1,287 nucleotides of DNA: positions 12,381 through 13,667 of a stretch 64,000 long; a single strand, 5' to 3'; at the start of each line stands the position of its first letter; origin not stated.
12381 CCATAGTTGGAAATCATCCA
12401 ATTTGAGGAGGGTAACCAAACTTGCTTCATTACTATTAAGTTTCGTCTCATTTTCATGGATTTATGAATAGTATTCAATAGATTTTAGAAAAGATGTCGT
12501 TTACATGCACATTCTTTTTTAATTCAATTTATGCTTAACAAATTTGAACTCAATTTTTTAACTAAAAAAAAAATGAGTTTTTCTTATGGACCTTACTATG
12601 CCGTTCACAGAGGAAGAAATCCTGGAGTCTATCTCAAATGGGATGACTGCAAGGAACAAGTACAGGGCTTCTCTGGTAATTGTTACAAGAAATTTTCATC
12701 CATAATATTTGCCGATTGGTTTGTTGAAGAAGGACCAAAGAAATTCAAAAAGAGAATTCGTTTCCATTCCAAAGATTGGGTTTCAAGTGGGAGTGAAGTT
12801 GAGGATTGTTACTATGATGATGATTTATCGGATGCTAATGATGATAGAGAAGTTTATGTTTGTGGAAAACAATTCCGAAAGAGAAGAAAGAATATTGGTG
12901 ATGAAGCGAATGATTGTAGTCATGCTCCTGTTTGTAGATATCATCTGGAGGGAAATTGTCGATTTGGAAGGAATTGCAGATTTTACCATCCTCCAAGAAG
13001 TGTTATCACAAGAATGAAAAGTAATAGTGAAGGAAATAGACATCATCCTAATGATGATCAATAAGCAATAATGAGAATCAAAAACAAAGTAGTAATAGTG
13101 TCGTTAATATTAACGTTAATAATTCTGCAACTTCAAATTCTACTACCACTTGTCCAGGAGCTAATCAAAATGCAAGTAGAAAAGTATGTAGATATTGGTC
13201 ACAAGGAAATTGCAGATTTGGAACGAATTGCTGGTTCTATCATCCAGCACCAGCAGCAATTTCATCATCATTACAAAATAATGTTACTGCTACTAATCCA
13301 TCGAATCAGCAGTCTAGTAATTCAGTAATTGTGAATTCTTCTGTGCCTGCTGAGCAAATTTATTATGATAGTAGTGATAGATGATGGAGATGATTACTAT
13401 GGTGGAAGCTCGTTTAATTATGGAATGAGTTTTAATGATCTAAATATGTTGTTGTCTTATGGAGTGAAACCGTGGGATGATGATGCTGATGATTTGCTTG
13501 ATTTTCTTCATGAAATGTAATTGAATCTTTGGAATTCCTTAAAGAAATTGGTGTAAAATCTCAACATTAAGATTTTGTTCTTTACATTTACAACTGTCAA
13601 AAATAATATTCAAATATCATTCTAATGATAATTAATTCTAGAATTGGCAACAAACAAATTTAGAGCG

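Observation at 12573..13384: Unusual domain combination: RNase H1 N-terminal-like (Cauli_VI) nucleic-acid-binding module fused to tandem CCCH zinc fingers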

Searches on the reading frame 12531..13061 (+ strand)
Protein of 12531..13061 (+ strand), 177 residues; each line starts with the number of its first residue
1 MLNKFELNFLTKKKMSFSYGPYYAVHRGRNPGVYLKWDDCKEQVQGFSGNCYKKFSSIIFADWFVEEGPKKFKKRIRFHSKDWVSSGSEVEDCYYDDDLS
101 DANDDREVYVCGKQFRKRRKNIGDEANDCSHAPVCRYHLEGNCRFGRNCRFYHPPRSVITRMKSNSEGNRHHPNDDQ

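Call 5: search_protein_families(library=pfam, max_evalue=10, proteins=[window:12573-13061:+])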
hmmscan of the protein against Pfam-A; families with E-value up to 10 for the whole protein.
seq(163 aa): 11 families
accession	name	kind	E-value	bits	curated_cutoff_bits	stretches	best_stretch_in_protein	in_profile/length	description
PF01693.22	Cauli_VI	-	1.4e-17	64.1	21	1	7-45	1-39/44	Ribonuclease H1 N-terminal domain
PF18044.7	zf-CCCH_4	-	1.3e-06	28.4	24.6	1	119-140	1-22/22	CCCH-type zinc finger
PF00642.30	zf-CCCH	-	8.3e-06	26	20.5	1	119-141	4-27/27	Zinc finger C-x8-C-x5-C-x3-H type (and similar)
PF14608.12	zf-CCCH_2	-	0.00013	22.8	25.8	1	121-140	2-19/19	RNA-binding, Nab2-type zinc finger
PF22628.2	zf-CCCH_10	-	0.00075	19.4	27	1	119-152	4-36/39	ZAP-like CCCH zinc finger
PF25261.1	zf-CCCH_PARP12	-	0.0016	19.1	27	1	113-139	9-38/45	PARP12-like CCCH zinc finger tandem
PF18345.7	zf_CCCH_4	-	0.0048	17.4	29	1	121-137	1-17/19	Zinc finger domain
PF07430.17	PP1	-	0.02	15.4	20.4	1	34-73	18-55/78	Phloem filament protein PP1 cystatin-like domain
PF25542.1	zf-CCCH_12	-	0.028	14.5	27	1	123-141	12-29/30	CCCH zinc finger domain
PF16131.11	Torus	-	0.062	14.3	29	1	106-139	57-91/109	Torus domain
PF22623.2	zf-CCCH_9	-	0.22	11.8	27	1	123-141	6-24/38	KIAA1064-like, CCCH zinc finger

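Call 6: find_encoding_contigs(protein=window:12573-13061:+, flank=5000)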
Protein seq(163 aa) (163 aa): no gene with exactly this product is on record in the collection.

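Call 41: find_encoding_contigs(protein=window:12531-13061:+, flank=3000)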
Protein window:12531-13061:+ (177 aa): no gene with exactly this product is on record in the collection.

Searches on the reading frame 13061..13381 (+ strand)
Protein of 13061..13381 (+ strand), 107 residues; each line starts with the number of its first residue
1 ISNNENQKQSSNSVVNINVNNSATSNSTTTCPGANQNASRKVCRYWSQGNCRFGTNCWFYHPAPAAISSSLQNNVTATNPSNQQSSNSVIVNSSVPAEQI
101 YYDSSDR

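Call 5: search_protein_families(library=pfam, max_evalue=10, proteins=[window:13061-13381:+])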
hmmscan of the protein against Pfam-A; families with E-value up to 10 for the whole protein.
seq(107 aa): 5 families
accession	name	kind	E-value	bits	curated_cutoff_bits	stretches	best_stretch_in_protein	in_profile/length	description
PF16131.11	Torus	-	2.1e-06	28.7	29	1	6-68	40-98/109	Torus domain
PF18044.7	zf-CCCH_4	-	2.4e-06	27.6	24.6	1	41-62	1-22/22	CCCH-type zinc finger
PF18345.7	zf_CCCH_4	-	1.7e-05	25.2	29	1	43-59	1-17/19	Zinc finger domain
PF00642.30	zf-CCCH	-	1.7e-05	25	20.5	1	40-62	3-26/27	Zinc finger C-x8-C-x5-C-x3-H type (and similar)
PF14608.12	zf-CCCH_2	-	0.00012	22.9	25.8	1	43-62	2-19/19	RNA-binding, Nab2-type zinc finger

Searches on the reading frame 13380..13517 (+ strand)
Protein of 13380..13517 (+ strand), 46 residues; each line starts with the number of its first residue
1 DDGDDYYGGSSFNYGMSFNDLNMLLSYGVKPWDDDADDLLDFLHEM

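Call 5: search_protein_families(library=pfam, max_evalue=10, proteins=[window:13380-13517:+])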
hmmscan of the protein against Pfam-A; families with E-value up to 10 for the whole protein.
seq(46 aa): 0 families

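Call 42: predict_structure(alignment_id=A3)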
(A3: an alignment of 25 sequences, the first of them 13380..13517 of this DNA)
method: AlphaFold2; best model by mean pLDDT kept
length: 46 residues; sequences in the alignment: 25
mean_pLDDT: 78.4   pTM: 0.50
mean pLDDT of the five models: 78.4, 78.4, 78.0, 77.2, 75.6
residues with pLDDT >= 90: 19; 70-90: 13; 50-70: 7; < 50: 7
segments of 3 or more residues with pLDDT < 50: 1-4, 8-10
pLDDT, mean of each block of 10 residues (from residue 1): 50 76 91 91 89
secondary structure, 60 per line:
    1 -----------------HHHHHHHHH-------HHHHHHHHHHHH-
elements in order: H18-26 H34-45

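Call 46: fold_search(model_id=the predicted structure, library=pdb)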
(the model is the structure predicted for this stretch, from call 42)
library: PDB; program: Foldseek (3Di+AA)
matches with E <= 10: 3; with E <= 0.001: 0
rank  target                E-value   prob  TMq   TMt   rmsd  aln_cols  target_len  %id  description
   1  6ojd_A                8.7e+00  0.06  0.39  0.10   4.9        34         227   15  A high-resolution crystal structure of covalent complex of NocB thioesterase domain with fluorophosphonate nocardicin  (released 2019-09-11)
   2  6ojd_B                9.3e+00  0.05  0.39  0.10   9.0        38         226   16  A high-resolution crystal structure of covalent complex of NocB thioesterase domain with fluorophosphonate nocardicin  (released 2019-09-11)
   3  8wzp_A                9.3e+00  0.01  0.23  0.06   9.5        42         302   26  Crystal structure of SARS-Cov-2 main protease M49I mutant in complex with CCF0058981 (released 2024-04-17)

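Call 63: search_protein_families(library=pfam, alignment_id=A3, max_evalue=1)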
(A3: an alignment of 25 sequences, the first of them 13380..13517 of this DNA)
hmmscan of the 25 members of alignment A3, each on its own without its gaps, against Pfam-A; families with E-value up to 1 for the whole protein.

A. member 1, window:13380-13517:+ (46 aa): 0 families

B. families by the number of members that match (of 25 scanned): 7 families
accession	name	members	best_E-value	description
PF20414.3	DUF6698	4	0.021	Family of unknown function (DUF6698)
PF15340.11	COPR5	1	0.015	Cooperator of PRMT5 family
PF17728.7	BsuBI_PstI_RE_N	1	0.053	BsuBI/PstI restriction endonuclease HTH domain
PF14076.12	DUF4258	1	0.2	Domain of unknown function (DUF4258)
PF09278.17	MerR-DNA-bind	1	0.2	MerR, DNA binding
PF12206.14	DUF3599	1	0.25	Domain of unknown function (DUF3599)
PF15763.10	DUF4692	1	0.31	Regulator of human erythroid cell expansion (RHEX)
